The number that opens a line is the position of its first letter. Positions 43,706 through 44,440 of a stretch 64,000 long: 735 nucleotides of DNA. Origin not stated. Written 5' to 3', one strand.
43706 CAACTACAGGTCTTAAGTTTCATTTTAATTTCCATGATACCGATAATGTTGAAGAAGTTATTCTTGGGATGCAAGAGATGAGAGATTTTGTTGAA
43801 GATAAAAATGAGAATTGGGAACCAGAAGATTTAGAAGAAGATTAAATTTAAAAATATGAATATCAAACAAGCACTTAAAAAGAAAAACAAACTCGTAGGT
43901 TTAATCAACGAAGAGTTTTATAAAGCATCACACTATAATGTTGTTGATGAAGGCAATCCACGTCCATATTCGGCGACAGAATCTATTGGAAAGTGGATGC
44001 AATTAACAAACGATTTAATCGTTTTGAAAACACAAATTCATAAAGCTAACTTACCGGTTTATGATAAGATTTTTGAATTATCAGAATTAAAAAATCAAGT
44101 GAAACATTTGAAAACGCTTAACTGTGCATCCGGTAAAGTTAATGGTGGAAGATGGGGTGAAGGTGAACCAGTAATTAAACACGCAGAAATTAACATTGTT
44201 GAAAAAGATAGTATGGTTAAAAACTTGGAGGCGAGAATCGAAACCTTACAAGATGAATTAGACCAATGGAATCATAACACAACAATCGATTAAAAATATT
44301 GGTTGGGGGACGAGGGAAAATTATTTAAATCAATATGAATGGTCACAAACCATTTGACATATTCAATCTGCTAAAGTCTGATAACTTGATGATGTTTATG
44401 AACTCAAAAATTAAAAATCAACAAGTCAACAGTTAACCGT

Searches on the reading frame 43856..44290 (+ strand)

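Call 3: search_protein_families(library=pfam, proteins=[window:43856-44290:+], max_evalue=1)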
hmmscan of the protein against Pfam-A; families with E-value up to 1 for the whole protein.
window:43856-44290:+ (145 aa): 5 families
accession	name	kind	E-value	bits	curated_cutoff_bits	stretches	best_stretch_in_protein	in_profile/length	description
PF25541.1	TBCA_PH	-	0.05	13.8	27.8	0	42-87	61-106/139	PH domain-containing proteins, TBCA domain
PF24487.1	NDC80_loop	-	0.055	13.6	27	0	110-137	113-140/233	Kinetochore protein NDC80 loop region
PF20162.4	Etd1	-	0.12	13.4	27.5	1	50-90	34-73/98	Septation protein etd1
PF04859.17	DUF641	-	0.13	13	27.6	1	60-140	38-119/127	Plant protein of unknown function (DUF641)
PF05335.18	DUF745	-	0.24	11.6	33.3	1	83-137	104-157/183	Protein of unknown function (DUF745)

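Call 5: search_protein_families(library=phrogs, proteins=[window:43856-44290:+], max_evalue=0.01)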
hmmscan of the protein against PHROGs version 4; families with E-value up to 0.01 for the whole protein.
window:43856-44290:+ (145 aa): 0 families
